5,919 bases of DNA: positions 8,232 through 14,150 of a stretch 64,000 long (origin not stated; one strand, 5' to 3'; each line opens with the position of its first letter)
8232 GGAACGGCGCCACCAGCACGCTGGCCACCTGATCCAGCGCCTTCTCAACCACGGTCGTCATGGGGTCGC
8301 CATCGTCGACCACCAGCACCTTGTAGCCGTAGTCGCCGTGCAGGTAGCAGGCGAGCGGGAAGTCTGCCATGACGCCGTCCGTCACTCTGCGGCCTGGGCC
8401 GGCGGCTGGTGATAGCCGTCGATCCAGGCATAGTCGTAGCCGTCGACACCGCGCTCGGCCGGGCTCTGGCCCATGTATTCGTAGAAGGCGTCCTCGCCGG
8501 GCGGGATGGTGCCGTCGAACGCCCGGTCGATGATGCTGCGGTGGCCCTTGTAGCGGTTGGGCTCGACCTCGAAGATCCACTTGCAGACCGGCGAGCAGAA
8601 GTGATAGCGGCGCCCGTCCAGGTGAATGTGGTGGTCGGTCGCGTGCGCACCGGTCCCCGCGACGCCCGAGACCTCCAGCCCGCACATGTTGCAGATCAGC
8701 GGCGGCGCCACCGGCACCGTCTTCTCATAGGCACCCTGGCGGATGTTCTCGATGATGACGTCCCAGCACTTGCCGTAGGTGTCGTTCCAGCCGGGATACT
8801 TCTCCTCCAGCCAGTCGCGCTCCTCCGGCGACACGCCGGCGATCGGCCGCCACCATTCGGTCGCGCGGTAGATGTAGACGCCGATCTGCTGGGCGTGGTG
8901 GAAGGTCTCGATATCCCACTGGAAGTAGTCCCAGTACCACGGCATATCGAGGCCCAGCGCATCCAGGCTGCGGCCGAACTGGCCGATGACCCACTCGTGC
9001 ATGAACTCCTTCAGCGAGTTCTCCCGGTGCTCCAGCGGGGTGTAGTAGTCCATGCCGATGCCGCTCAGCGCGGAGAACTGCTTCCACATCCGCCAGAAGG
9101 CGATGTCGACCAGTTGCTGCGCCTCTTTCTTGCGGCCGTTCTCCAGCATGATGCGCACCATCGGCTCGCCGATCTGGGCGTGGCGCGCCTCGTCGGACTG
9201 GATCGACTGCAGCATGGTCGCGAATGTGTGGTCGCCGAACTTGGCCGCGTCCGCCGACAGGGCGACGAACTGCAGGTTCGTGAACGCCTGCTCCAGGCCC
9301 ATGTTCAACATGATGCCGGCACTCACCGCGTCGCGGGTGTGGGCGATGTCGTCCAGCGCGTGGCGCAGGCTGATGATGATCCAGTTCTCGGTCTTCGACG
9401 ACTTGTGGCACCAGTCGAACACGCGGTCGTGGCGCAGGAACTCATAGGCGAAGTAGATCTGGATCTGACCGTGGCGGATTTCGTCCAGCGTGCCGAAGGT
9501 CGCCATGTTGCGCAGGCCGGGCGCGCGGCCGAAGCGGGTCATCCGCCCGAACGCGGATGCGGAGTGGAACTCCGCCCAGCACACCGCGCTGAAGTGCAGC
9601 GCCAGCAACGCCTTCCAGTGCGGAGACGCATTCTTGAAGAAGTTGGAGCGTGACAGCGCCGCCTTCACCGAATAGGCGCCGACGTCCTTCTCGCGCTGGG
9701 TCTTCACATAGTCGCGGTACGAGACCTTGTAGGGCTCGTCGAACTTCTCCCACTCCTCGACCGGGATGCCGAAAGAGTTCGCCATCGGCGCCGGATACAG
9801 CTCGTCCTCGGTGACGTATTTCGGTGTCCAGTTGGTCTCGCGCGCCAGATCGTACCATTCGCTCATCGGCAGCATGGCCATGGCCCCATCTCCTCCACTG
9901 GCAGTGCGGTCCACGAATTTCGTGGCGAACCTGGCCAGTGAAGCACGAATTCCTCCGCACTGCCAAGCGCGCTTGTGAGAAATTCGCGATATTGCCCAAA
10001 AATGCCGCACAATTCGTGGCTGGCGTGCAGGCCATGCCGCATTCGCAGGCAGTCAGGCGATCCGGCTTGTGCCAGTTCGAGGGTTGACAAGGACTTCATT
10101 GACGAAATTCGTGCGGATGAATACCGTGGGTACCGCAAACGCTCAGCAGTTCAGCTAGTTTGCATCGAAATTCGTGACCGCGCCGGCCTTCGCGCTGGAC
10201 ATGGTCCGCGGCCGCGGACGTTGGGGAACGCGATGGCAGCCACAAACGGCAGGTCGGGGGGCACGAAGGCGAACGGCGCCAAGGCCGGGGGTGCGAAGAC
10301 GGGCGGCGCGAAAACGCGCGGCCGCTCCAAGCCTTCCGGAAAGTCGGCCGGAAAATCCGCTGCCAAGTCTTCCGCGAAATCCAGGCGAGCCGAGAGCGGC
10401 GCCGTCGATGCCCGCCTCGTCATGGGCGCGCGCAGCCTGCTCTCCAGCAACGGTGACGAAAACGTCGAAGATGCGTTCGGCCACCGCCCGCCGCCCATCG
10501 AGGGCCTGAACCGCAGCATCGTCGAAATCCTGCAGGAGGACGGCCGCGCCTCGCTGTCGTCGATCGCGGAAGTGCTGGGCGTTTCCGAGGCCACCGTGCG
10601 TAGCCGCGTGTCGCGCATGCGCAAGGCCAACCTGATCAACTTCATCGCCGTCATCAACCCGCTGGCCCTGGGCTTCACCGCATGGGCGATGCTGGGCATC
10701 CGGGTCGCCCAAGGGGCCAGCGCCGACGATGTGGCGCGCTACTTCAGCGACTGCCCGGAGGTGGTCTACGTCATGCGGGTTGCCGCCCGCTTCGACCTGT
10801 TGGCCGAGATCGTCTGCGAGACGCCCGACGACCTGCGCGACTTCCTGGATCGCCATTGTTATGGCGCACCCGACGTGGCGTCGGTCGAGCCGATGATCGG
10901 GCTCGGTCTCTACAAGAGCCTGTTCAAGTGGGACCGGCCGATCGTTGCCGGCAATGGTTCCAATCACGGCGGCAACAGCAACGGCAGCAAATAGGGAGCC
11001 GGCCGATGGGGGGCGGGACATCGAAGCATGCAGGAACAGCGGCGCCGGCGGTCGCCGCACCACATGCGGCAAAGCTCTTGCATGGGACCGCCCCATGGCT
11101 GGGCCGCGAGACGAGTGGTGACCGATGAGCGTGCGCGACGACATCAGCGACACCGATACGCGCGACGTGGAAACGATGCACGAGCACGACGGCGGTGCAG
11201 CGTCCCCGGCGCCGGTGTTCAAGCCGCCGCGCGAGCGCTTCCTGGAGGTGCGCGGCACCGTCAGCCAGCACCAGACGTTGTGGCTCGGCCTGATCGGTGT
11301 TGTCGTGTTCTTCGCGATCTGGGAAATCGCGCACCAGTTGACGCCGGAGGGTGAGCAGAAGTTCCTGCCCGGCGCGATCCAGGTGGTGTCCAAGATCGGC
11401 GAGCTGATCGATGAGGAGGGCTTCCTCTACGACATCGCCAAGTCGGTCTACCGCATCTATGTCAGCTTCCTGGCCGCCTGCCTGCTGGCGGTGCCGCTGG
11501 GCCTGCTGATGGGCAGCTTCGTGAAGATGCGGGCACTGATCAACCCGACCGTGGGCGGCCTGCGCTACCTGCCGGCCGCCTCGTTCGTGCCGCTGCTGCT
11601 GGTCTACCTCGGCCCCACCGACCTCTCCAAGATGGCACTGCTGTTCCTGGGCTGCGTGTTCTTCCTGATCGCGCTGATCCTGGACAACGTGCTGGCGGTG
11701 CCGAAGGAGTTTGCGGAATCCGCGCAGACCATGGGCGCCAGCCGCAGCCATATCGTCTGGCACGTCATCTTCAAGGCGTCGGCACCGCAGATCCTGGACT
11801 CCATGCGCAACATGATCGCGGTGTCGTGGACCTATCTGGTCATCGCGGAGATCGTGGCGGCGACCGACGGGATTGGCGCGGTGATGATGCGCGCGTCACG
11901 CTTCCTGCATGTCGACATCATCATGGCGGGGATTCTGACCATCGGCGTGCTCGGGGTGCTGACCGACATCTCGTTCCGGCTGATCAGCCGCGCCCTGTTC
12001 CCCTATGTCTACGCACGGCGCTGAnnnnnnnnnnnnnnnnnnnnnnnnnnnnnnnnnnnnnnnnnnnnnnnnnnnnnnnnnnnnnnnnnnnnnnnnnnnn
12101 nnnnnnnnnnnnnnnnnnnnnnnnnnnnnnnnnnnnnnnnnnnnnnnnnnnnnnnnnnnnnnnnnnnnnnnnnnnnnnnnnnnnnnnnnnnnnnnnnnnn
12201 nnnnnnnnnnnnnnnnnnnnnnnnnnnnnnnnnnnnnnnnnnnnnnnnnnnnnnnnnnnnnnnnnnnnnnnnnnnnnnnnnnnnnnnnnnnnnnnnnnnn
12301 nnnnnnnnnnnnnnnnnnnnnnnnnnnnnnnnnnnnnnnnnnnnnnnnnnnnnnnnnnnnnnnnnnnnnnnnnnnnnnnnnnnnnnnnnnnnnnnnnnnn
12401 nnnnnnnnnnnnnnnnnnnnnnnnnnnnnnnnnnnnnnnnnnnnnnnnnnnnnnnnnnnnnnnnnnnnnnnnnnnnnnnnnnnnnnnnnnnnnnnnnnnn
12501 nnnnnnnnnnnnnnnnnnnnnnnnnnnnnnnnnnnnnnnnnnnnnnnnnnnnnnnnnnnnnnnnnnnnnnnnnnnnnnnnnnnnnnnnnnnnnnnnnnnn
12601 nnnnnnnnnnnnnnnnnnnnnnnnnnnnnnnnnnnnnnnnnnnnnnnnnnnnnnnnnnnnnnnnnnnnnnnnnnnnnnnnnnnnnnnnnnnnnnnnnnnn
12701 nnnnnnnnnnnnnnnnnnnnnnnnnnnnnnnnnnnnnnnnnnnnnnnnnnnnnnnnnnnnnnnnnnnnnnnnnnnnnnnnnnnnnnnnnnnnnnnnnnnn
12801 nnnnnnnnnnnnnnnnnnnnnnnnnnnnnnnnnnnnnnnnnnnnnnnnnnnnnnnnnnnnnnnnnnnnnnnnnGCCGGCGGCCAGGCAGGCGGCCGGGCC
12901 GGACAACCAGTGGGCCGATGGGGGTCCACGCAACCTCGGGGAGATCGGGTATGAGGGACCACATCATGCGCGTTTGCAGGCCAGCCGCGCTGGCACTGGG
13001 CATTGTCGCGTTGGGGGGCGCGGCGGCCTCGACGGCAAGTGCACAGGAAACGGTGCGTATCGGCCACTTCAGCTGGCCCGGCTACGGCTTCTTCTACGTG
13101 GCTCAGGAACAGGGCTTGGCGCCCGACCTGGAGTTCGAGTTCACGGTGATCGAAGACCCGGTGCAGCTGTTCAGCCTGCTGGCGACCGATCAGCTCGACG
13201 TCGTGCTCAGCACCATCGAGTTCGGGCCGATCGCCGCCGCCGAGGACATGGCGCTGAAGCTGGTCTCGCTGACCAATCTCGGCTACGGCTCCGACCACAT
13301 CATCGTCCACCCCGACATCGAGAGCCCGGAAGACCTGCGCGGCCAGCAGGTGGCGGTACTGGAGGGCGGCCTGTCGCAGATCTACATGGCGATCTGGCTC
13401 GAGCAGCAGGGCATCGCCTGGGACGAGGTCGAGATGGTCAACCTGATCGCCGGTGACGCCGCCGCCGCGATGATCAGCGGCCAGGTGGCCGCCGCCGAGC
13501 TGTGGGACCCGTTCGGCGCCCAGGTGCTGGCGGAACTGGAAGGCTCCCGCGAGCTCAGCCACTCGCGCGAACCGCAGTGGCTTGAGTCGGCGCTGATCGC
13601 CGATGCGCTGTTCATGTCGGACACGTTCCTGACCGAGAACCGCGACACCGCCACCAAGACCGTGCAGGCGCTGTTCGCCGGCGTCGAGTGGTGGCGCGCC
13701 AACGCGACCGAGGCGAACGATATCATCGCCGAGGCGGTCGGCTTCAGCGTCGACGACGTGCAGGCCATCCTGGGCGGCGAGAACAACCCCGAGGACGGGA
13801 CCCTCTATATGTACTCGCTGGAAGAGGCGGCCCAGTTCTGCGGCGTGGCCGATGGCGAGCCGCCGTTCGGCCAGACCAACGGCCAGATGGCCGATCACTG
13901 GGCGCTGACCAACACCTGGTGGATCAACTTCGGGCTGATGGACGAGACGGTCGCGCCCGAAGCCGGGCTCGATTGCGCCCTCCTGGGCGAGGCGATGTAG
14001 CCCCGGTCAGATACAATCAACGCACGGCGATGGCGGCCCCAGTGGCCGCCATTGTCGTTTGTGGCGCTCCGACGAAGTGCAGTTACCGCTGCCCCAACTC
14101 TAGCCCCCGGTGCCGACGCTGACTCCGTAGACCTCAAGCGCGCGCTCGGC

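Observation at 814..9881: Eleven-gene cluster fusing a TmoABCDE-order diiron monooxygenase to a Ni-chaperone-serviced heteromeric ureohydrolase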

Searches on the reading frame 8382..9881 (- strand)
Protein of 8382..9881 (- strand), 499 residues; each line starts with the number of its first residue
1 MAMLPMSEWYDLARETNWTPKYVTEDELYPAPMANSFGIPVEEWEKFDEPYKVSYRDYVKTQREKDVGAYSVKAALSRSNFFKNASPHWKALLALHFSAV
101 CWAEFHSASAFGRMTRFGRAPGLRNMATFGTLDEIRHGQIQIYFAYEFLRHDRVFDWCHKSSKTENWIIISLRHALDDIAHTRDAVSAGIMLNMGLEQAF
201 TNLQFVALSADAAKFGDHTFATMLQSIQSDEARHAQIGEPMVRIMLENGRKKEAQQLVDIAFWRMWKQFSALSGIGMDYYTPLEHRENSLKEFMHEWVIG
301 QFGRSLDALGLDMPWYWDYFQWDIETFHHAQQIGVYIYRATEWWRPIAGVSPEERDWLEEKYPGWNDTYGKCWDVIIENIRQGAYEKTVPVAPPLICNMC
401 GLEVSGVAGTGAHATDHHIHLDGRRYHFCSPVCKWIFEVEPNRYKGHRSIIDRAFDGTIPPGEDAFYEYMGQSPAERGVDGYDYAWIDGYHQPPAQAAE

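Call 3: search_protein_families(library=pfam, proteins=[window:8382-9881:-], max_evalue=0.01)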
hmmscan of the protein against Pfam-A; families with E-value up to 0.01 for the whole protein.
window:8382-9881:- (499 aa): 4 families
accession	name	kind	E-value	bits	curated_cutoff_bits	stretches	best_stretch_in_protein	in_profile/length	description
PF02332.24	Phenol_Hydrox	-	1.7e-70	237.6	24.4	1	18-248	1-229/230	Methane/Phenol/Alkene Hydroxylase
PF04945.19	YHS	-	4e-10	40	30.3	1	415-448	14-47/47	YHS domain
PF06467.20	zf-FCS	-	0.0043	17.3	22.4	1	397-434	7-36/39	MYM-type Zinc finger with FCS sequence motif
PF24273.1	TRASH_HVO_1752_C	-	0.0092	16.5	27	0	419-439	18-38/47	HVO_1752, C-terminal TRASH domain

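Call 7: search_protein_families(library=ncbifam, proteins=[window:8382-9881:-], max_evalue=0.001)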
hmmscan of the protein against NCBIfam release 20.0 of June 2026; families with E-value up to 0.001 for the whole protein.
window:8382-9881:- (499 aa): 0 families

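Call 10: search_solved_structures(query=window:8382-9881:-, max_evalue=1e-10)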
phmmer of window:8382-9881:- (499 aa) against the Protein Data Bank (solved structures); distinct sequences matched with E-value up to 1e-10: 31.
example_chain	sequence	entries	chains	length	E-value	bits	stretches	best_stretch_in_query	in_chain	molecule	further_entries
1t0q_A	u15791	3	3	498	3.3e-186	623.6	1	1-492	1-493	toluene, o-xylene monooxygenase oxygenase subunit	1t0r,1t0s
3rnf_A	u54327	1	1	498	3.8e-186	623.3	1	1-492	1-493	Toluene o-xylene monooxygenase component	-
3rne_A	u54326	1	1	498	7.8e-186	622.3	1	1-492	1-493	Toluene o-xylene monooxygenase component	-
3rnc_A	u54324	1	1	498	3.6e-185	620.1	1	1-492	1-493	Toluene o-xylene monooxygenase component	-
2inc_A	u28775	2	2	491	4.5e-185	619.8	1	3-490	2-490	Toluene, o-xylene monooxygenase oxygenase subunit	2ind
3rnb_A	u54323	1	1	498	4.5e-185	619.8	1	1-492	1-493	Toluene o-xylene monooxygenase component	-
2rdb_A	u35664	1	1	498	4.8e-185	619.7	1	1-492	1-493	Toluene, o-xylene monooxygenase oxygenase subunit;alpha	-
3n1z_A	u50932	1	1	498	5.1e-185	619.6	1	1-492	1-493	Toluene o-xylene monooxygenase component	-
3n20_A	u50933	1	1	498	6.6e-185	619.2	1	1-492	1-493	Toluene o-xylene monooxygenase component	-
3n1x_A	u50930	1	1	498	8.4e-185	618.9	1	1-492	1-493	Toluene o-xylene monooxygenase component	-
3n1y_A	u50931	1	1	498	1.3e-184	618.2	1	1-492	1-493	Toluene o-xylene monooxygenase component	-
3rn9_A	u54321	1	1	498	1.4e-184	618.2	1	1-492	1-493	Toluene o-xylene monooxygenase component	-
3rna_A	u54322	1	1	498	1.8e-184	617.8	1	1-492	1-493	Toluene o-xylene monooxygenase component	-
3rng_A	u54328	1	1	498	5.6e-184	616.2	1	1-492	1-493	Toluene o-xylene monooxygenase component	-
3dhg_A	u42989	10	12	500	1e-176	592.3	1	1-489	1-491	toluene 4-monooxygenase hydroxylase alpha subunit | Toluene-4-monooxygenase system protein A | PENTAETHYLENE GLYCOL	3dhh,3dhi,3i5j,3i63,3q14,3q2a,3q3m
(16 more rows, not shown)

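Call 37: search_solved_structures(query=window:8382-9881:-, max_evalue=1e-170, show_alignments=1)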
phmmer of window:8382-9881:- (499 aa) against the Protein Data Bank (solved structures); distinct sequences matched with E-value up to 1e-170: 21.
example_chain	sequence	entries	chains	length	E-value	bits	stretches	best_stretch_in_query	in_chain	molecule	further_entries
1t0q_A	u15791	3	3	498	3.3e-186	623.6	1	1-492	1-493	toluene, o-xylene monooxygenase oxygenase subunit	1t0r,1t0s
3rnf_A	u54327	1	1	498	3.8e-186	623.3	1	1-492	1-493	Toluene o-xylene monooxygenase component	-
3rne_A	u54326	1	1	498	7.8e-186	622.3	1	1-492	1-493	Toluene o-xylene monooxygenase component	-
3rnc_A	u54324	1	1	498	3.6e-185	620.1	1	1-492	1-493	Toluene o-xylene monooxygenase component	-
2inc_A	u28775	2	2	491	4.5e-185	619.8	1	3-490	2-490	Toluene, o-xylene monooxygenase oxygenase subunit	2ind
3rnb_A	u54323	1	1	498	4.5e-185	619.8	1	1-492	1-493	Toluene o-xylene monooxygenase component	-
2rdb_A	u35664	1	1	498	4.8e-185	619.7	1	1-492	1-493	Toluene, o-xylene monooxygenase oxygenase subunit;alpha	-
3n1z_A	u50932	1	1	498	5.1e-185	619.6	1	1-492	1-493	Toluene o-xylene monooxygenase component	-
3n20_A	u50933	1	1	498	6.6e-185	619.2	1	1-492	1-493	Toluene o-xylene monooxygenase component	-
3n1x_A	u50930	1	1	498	8.4e-185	618.9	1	1-492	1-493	Toluene o-xylene monooxygenase component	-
3n1y_A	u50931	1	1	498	1.3e-184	618.2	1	1-492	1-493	Toluene o-xylene monooxygenase component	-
3rn9_A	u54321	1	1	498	1.4e-184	618.2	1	1-492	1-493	Toluene o-xylene monooxygenase component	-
3rna_A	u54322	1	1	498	1.8e-184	617.8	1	1-492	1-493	Toluene o-xylene monooxygenase component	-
3rng_A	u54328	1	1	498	5.6e-184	616.2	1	1-492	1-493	Toluene o-xylene monooxygenase component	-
3dhg_A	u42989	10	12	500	1e-176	592.3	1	1-489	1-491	toluene 4-monooxygenase hydroxylase alpha subunit | Toluene-4-monooxygenase system protein A | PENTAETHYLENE GLYCOL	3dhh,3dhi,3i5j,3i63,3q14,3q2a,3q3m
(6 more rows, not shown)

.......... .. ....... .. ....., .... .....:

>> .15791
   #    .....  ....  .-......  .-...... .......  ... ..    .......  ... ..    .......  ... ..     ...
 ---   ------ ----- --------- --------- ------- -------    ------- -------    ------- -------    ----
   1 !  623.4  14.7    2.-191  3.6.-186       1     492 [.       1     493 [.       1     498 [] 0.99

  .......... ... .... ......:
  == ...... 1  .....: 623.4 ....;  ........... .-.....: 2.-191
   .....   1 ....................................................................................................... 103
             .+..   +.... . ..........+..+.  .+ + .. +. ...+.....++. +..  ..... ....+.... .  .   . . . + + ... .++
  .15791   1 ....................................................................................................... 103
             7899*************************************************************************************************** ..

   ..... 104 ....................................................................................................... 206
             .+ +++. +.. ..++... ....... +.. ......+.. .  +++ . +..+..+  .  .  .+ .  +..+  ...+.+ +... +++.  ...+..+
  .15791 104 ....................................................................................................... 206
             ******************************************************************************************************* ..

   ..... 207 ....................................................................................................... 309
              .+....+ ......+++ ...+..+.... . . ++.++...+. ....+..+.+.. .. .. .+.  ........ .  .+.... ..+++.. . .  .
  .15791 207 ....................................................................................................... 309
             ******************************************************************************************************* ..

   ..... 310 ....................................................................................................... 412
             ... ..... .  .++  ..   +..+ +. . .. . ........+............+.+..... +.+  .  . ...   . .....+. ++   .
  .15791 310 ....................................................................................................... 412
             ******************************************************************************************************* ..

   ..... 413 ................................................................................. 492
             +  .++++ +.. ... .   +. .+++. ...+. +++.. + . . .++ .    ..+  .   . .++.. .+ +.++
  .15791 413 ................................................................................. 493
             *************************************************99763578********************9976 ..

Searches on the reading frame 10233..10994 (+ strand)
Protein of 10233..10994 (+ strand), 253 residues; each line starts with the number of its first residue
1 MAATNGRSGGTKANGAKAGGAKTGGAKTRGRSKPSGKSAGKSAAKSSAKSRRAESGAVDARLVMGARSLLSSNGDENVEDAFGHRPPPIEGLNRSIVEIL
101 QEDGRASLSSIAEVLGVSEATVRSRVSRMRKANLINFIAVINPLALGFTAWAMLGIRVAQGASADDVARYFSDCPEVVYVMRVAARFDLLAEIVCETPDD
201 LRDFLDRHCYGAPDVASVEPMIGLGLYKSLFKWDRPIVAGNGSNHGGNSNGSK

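Call 72: search_protein_families(library=pfam, proteins=[window:10233-10994:+], max_evalue=0.001)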
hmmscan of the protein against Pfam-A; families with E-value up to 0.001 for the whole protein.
window:10233-10994:+ (253 aa): 8 families
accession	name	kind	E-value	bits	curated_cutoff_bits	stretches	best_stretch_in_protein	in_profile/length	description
PF13404.12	HTH_AsnC-type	-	1.4e-12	47.7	27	1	92-130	4-42/42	AsnC-type helix-turn-helix domain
PF01037.27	AsnC_trans_reg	-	6.9e-11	42.3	25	1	155-222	2-69/73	Lrp/AsnC ligand binding domain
PF13412.12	HTH_24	-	1.9e-10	40.6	21.9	1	94-135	6-47/48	Winged helix-turn-helix DNA-binding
PF22482.2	AsnC_trans_reg_3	-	1.2e-07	32.2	24.4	1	165-228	25-87/95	PF0864 C-terminal dimeric alpha+beta barrel domain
PF12840.13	HTH_20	-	2.6e-05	24.5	27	1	94-135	7-48/51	Helix-turn-helix domain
PF08281.18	Sigma70_r4_2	-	5.5e-05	23.2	25.7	1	109-131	30-52/54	Sigma-70, region 4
PF08279.18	HTH_11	-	6.7e-05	23.1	25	1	94-133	3-43/55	HTH domain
PF08220.18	HTH_DeoR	-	0.00014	21.9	21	1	95-123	4-32/57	DeoR-like helix-turn-helix domain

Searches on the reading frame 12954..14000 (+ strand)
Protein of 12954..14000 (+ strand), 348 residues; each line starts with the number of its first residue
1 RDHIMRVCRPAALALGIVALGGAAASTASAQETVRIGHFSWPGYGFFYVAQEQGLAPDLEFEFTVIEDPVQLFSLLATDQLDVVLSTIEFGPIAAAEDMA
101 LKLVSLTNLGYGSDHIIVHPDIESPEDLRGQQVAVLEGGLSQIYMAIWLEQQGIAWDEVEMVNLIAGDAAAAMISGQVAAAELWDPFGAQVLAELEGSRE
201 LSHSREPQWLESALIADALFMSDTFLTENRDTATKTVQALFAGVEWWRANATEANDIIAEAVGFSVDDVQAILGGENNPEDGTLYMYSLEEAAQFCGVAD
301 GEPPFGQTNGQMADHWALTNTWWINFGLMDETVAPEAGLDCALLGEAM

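Call 6: search_protein_families(library=pfam, proteins=[window:12954-14000:+], max_evalue=0.001)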
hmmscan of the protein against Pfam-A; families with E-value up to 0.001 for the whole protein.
window:12954-14000:+ (348 aa): 2 families
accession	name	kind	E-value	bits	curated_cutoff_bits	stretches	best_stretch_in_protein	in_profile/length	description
PF09084.16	NMT1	-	2.6e-13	50.8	20.5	1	43-254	3-216/216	NMT1/THI5 like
PF13379.11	NMT1_2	-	9.2e-11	42.5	24.7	1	129-260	122-249/252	NMT1-like family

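Call 43: search_solved_structures(query=window:12954-14000:+, max_evalue=0.01)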
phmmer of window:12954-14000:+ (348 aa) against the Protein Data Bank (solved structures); distinct sequences matched with E-value up to 0.01: 3.
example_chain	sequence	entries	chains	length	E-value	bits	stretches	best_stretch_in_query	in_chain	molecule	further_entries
2x26_A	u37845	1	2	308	6e-05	25.7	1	119-193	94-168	PERIPLASMIC ALIPHATIC SULPHONATES-BINDING PROTEIN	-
6ssy_A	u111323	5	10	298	0.00012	24.8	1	82-188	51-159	Taurine-binding periplasmic protein | Taurine ABC transporter substrate-binding protein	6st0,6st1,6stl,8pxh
3e4r_A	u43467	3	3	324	0.0028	20.2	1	123-202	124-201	Nitrate transport protein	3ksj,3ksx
